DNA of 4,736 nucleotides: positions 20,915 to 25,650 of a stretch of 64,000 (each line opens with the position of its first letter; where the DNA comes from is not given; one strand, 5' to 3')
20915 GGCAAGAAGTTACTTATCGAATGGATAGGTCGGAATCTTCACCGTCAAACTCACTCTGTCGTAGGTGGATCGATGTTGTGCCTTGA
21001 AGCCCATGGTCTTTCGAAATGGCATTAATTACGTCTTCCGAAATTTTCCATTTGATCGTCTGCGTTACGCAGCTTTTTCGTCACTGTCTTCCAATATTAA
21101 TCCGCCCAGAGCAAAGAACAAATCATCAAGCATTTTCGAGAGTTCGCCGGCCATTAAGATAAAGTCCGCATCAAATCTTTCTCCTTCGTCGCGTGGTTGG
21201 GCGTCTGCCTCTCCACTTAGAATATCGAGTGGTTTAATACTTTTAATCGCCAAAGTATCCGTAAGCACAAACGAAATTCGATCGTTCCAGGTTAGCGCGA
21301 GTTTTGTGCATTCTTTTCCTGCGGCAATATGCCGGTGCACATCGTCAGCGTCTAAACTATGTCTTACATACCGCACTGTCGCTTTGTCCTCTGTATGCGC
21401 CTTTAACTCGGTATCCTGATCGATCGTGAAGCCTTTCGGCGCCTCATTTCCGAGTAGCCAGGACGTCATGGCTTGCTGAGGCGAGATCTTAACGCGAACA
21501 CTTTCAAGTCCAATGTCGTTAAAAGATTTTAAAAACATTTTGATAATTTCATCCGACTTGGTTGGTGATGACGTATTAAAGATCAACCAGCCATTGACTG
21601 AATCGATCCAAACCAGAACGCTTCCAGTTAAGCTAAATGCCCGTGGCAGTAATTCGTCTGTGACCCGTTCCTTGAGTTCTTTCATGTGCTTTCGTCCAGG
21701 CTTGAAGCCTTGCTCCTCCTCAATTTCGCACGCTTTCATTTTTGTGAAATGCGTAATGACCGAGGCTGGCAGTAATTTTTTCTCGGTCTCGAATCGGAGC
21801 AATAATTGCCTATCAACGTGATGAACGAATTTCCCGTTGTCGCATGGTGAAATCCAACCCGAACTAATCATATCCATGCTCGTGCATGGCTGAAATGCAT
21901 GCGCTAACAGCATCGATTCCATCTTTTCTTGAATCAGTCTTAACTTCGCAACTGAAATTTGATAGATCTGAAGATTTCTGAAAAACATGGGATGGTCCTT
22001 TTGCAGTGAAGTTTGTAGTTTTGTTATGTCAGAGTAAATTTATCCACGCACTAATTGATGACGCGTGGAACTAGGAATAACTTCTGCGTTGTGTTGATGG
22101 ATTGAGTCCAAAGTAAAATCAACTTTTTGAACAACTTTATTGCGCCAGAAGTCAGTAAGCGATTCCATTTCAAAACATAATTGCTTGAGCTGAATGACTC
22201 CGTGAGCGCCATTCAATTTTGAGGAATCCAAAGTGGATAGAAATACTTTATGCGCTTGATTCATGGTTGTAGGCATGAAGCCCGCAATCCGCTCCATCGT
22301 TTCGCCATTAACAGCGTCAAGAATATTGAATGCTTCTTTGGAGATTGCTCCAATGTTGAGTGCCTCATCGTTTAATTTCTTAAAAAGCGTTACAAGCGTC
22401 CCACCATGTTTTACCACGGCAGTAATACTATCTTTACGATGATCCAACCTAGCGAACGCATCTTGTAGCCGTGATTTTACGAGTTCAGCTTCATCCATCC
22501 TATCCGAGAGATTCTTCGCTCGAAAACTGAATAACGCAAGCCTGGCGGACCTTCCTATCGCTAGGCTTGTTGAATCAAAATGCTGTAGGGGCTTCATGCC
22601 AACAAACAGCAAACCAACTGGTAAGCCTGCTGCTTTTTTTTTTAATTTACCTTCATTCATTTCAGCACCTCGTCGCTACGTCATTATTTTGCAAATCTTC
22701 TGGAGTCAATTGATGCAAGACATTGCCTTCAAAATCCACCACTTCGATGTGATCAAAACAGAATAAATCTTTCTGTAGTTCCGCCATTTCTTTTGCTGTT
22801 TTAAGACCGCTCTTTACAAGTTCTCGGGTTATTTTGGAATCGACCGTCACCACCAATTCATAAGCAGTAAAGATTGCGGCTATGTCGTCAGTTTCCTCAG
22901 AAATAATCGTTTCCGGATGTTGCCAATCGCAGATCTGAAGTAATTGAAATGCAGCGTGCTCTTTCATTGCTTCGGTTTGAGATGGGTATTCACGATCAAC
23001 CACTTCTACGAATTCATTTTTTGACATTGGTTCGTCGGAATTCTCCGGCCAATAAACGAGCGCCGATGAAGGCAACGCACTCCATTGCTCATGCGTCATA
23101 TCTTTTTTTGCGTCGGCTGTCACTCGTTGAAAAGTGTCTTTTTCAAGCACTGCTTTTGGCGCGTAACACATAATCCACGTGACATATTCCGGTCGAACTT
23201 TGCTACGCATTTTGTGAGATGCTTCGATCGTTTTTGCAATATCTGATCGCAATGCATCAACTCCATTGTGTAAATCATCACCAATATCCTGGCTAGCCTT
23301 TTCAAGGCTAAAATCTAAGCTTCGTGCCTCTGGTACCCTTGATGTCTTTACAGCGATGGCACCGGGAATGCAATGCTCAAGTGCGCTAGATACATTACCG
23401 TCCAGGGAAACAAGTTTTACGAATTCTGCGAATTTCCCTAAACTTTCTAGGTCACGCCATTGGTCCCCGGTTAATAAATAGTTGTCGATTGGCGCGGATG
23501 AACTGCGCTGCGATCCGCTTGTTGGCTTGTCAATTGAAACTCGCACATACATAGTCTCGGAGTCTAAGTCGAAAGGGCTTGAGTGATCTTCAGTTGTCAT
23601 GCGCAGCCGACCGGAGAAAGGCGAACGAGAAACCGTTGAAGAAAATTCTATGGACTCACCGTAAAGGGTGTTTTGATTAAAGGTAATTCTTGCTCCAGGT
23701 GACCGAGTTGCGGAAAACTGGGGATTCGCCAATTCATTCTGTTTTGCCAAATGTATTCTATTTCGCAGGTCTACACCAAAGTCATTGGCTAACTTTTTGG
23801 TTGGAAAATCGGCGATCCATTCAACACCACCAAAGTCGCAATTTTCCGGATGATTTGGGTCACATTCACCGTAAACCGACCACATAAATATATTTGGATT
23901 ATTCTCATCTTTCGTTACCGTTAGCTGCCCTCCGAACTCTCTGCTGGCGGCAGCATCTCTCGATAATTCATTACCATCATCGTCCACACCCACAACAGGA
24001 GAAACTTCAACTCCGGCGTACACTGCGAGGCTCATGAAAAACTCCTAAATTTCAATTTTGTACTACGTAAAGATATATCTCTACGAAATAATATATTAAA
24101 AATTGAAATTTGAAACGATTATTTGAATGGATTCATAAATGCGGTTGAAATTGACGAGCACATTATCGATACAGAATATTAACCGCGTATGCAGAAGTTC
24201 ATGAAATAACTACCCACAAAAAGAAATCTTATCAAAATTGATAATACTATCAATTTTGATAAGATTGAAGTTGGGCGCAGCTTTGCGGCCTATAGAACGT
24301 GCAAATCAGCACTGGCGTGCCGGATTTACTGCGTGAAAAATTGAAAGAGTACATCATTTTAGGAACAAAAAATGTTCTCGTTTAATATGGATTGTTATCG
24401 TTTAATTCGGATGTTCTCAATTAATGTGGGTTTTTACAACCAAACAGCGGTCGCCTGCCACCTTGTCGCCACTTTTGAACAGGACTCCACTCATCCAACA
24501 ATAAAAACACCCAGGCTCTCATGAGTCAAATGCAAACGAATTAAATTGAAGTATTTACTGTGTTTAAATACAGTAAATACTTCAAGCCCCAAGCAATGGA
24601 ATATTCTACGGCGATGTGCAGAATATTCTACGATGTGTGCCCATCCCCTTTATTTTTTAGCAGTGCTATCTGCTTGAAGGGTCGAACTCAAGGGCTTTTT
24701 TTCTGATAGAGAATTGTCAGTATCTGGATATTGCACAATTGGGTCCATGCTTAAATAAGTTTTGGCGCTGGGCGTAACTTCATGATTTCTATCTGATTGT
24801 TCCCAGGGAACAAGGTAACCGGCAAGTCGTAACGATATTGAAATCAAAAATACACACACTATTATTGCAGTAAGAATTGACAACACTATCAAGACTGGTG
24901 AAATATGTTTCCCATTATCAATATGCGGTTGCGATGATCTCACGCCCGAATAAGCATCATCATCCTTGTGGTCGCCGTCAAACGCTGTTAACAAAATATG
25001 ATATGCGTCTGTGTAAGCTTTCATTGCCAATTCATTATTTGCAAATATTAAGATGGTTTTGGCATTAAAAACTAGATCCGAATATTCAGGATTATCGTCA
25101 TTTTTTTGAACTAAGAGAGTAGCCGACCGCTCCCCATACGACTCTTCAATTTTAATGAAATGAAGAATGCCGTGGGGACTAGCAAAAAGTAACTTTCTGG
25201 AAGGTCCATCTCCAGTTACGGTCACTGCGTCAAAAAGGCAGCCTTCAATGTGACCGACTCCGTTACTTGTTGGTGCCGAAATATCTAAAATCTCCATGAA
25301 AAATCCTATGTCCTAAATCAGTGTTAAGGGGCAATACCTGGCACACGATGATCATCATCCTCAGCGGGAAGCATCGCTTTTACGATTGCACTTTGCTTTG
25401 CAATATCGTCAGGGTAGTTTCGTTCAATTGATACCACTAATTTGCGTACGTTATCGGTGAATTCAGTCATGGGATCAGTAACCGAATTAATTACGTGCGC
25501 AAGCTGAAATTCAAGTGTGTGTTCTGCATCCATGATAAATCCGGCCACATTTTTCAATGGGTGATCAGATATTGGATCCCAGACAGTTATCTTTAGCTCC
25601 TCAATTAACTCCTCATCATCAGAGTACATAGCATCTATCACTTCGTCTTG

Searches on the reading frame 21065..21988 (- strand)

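Call 10: search_protein_families(library=pfam, proteins=[window:21065-21988:-], max_evalue=0.01)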
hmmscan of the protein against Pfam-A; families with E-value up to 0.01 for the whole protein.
window:21065-21988:- (307 aa): 1 family
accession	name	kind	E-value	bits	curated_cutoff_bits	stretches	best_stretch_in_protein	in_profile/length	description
PF04381.17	RdgC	-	1.2e-104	350.3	25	1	1-296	1-297/298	Putative exonuclease, RdgC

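Call 11: search_protein_families(library=phrogs, proteins=[window:21065-21988:-], max_evalue=0.001)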
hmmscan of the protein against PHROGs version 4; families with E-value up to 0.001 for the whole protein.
window:21065-21988:- (307 aa): 3 families
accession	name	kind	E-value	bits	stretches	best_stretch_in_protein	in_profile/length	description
phrog_724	-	DNA, RNA and nucleotide metabolism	5.9e-80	269.7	1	1-304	4-306/312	exonuclease recombination-associated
phrog_13439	-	unknown function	8.4e-30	104.8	1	1-178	3-179/181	-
phrog_21369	-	unknown function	1.2e-29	104.2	1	153-296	6-150/154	-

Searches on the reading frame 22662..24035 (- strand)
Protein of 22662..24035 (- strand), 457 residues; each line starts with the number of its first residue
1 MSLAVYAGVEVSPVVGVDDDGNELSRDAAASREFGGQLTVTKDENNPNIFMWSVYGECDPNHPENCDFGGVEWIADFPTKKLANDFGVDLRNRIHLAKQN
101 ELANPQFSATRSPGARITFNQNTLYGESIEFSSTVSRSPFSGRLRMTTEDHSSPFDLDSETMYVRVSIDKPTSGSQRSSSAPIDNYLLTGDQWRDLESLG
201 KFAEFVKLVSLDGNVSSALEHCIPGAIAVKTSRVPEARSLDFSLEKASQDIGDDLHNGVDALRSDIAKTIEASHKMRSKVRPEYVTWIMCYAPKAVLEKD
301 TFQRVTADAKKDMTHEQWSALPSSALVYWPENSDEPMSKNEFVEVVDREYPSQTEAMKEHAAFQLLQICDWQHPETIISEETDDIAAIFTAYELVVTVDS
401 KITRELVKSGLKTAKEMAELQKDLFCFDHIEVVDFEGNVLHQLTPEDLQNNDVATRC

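Call 10: search_protein_families(library=pfam, proteins=[window:22662-24035:-], max_evalue=0.01)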
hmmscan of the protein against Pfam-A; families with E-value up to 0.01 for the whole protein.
window:22662-24035:- (457 aa): 0 families

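Call 11: search_protein_families(library=phrogs, proteins=[window:22662-24035:-], max_evalue=0.001)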
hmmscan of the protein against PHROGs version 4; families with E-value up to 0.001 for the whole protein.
window:22662-24035:- (457 aa): 0 families

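Call 17: find_homologous_proteins(query=window:22662-24035:-)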
Query window:22662-24035:- (457 aa): 1 proteins with E <= 0.001 among 7849 candidates.
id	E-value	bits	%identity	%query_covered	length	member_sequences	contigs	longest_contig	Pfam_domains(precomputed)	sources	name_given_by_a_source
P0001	0.0e+0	1041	100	100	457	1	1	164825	-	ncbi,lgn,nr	ncbi:MAG: hypothetical protein Q7K26_01545 [bacterium]|nr:hypothetical protein [bacterium]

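Call 27: find_encoding_contigs(protein=P0001, flank=10000, max_places=5)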
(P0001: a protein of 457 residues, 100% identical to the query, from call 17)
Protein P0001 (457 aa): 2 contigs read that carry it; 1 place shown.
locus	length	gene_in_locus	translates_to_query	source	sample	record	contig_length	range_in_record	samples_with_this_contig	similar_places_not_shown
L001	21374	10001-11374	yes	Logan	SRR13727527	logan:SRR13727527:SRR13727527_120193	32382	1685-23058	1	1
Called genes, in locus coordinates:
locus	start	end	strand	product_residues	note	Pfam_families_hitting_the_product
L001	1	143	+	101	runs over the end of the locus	-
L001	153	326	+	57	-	-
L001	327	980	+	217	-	PF01131:Topoisom_bac, PF01396:Zn_ribbon_Top1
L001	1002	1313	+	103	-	-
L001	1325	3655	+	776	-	PF18796:LPD1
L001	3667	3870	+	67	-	-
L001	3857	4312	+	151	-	-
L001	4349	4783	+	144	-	-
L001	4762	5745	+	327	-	-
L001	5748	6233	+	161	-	-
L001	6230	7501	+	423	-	PF28212:TraW-like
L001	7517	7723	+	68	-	-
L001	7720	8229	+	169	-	-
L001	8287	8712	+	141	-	-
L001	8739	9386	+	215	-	-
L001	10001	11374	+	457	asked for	-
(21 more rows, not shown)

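Call 41: search_protein_representatives(protein=window:22662-24035:-)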
Query: 457 residues. Proteins with E-value up to 0.001 (for the whole library): 12; up to 1e-10: 4; up to 1e-30: 1. The best 12 are listed.
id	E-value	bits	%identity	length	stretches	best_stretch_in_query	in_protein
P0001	0.0e+00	1040.9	100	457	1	1-457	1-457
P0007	1.1e-28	116.8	36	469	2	285-448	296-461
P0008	2.3e-17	79.5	33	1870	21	60-111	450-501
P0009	1.2e-13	67.2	46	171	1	4-99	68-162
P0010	2.6e-09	52.9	50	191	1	309-381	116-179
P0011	3.4e-09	52.6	49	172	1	309-382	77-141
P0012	4.8e-07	45.5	30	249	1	313-444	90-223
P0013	4.0e-06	42.5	38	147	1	302-382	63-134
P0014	1.7e-04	37.0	48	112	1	49-94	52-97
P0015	2.6e-04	36.4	49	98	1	46-90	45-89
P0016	3.5e-04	36.0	37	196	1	16-100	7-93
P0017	7.8e-04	34.9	27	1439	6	238-291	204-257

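Call 42: predict_structure(protein=window:22662-24035:-)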
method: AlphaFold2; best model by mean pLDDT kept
length: 457 residues; sequences in the alignment: 1
mean_pLDDT: 38.2   pTM: 0.27
mean pLDDT of the five models: 38.2, 34.6, 32.6, 32.3, 29.4
residues with pLDDT >= 90: 0; 70-90: 8; 50-70: 58; < 50: 391
segments of 3 or more residues with pLDDT < 50: 1-164, 171-182, 231-343, 349-429, 431-440, 449-457
pLDDT, mean of each block of 10 residues (from residue 1): 26 37 40 39 40 43 43 40 35 28 25 26 28 27 33 29 48 40 54 55 56 67 64 34 31 34 34 30 27 30 37 37 32 39 49 44 34 31 28 31 35 41 41 43 54 37
secondary structure, 60 per line:
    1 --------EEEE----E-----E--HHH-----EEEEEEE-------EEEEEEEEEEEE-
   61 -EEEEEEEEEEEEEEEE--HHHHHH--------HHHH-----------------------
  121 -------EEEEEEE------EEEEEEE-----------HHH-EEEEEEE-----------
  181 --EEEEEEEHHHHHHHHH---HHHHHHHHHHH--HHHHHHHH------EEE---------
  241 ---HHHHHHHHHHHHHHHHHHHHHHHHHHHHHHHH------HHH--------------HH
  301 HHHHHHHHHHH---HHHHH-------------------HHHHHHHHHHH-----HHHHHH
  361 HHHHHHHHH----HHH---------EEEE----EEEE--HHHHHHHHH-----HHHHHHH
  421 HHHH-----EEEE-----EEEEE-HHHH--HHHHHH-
elements in order: E9-12 E34-40 E48-59 E62-77 H80-85 H94-97 E128-134 E141-147 E163-169 E183-189 H190-198 H202-212 H215-222 E229-231 H244-275 H299-311 H315-319 H339-349 H355-369 E386-389 E394-397 H400-408 H414-424 E430-433 E439-443 H445-448 H451-456

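Call 43: search_protein_families(library=pfam, proteins=[P0007, P0008, P0009, P0010, P0011, P0012, P0013, P0014, P0016, P0017], max_evalue=0.01)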
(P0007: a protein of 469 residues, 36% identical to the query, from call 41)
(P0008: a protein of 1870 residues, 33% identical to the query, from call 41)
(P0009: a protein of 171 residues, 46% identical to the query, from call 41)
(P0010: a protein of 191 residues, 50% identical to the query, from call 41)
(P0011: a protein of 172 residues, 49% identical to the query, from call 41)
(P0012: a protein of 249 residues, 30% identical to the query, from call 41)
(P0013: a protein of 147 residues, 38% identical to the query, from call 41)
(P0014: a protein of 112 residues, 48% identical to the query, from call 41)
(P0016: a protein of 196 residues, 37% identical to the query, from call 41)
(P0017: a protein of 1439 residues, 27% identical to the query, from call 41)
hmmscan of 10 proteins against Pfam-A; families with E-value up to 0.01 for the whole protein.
P0007 (469 aa): 0 families

P0008 (1870 aa): 5 families
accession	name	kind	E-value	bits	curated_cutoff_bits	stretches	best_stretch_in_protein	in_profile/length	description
PF21292.3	EME1-MUS81_C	-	3.3e-38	130.2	27.4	0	700-740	23-64/74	EME1/MUS81, C-terminal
PF15226.11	HPIP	-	2.4e-26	93.2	22.1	0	479-517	33-71/133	HCF-1 beta-propeller-interacting protein family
PF19858.4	OxRdtase_C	-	8.3e-25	87.5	26.3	0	223-260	119-156/163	Bacterial oxidoreductases, C-terminal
PF10893.13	Phage_186_Fil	-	5.4e-10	39.2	25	0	111-134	25-48/56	Bacteriophage 186, Fil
PF03450.22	CO_deh_flav_C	-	3.7e-07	30.7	25.5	0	1061-1097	36-72/102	CO dehydrogenase flavoprotein C-terminal domain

P0009 (171 aa): 0 families

P0010 (191 aa): 0 families

P0011 (172 aa): 0 families

P0012 (249 aa): 0 families

P0013 (147 aa): 0 families

P0014 (112 aa): 0 families

P0016 (196 aa): 0 families

P0017 (1439 aa): 3 families
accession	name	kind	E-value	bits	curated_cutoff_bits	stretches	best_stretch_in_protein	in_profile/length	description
PF18798.6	LPD3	-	0.00034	21.2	27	0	605-642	72-107/114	Large polyvalent protein-associated domain 3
PF22506.2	Cj1289-like_C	-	0.0016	19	27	0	496-543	7-53/91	Cj1289-like, C-terminal domain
PF08614.16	ATG16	-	0.0021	18.7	33.7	2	1037-1202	5-177/200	Autophagy protein 16 (ATG16)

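Call 96: search_protein_families(library=ncbifam, proteins=[window:22662-24035:-], max_evalue=0.001)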
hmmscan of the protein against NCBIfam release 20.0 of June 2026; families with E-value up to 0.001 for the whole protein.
window:22662-24035:- (457 aa): 0 families

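Call 99: search_solved_structures(query=window:22662-24035:-, max_evalue=1)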
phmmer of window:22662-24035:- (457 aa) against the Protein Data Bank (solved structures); distinct sequences matched with E-value up to 1: 2.
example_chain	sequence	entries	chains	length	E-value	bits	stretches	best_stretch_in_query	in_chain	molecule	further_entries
8ua5_A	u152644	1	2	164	0.0041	19.3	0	151-226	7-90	RL2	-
8ua2_A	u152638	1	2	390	0.39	12.8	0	111-151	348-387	RL2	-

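Call 100: search_protein_families(library=padloc, proteins=[window:22662-24035:-], max_evalue=0.001)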
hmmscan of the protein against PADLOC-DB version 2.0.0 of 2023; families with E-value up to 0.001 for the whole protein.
window:22662-24035:- (457 aa): 0 families

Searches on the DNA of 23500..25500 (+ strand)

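Call 5: search_dna_similar(query=window:23500-25500:+, collection=phages, mode=near)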
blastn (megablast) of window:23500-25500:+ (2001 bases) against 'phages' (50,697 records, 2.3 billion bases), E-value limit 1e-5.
No match.

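Call 6: search_dna_similar(query=window:23500-25500:+, collection=plasmids, mode=near)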
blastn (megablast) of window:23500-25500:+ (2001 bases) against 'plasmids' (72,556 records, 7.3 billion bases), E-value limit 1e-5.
No match.

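Call 16: search_rna_families(source=window, start=23900, end=24800, threshold=evalue, max_evalue=1)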
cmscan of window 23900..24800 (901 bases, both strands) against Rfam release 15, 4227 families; matches with E-value up to 1: 5.
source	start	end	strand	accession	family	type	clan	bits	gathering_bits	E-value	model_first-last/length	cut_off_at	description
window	24546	24585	+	RF00668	mir-302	Gene; miRNA;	CL00096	26.3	55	0.012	15-54/68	no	mir-302 microRNA precursor family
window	24545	24586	-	RF00668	mir-302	Gene; miRNA;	CL00096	24.6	55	0.036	14-55/68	no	mir-302 microRNA precursor family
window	24225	24266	-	RF03556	mir-559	Gene; miRNA;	-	20.4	95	0.47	1-91/91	no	mir-559 microRNA precursor family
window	24546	24585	+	RF04009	mir-754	Gene; miRNA;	-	19.8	84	0.71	19-60/78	no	mir-754 microRNA precursor family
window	24541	24586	-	RF03839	MIR2599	Gene; miRNA;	-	19.5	120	0.71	1-132/132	no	MIR2599 microRNA precursor family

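Call 48: search_dna_similar(query=window:24036-24649:+, collection=plasmids, mode=distant, max_evalue=0.1)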
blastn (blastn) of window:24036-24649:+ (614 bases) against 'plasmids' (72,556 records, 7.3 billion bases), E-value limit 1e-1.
Records with a match: 1; places in all: 1; records where one place covers at least 80% of the query: 0.
Best place of each record, by identity: 60-80% 1.
By first word of the organism name: Photobacterium 1.
By predicted mobility (MOB-suite, as given by PLSDB): non-mobilizable 1.
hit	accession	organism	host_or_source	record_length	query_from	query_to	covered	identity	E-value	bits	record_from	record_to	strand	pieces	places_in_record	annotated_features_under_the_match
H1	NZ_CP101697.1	Photobacterium toruni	Paralichthys olivaceus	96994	53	111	10%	76.6%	5e-2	46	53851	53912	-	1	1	none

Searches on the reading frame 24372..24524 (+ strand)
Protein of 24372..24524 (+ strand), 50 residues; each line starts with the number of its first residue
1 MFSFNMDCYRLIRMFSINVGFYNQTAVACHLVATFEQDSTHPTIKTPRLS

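Call 76: search_protein_families(library=pfam, proteins=[window:24372-24524:+], max_evalue=0.01)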
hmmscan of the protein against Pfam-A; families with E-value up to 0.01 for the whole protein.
window:24372-24524:+ (50 aa): 0 families

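Call 100: search_protein_families(library=padloc, proteins=[window:24372-24524:+], max_evalue=0.001)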
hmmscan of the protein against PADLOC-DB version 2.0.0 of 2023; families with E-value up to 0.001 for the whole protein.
window:24372-24524:+ (50 aa): 0 families
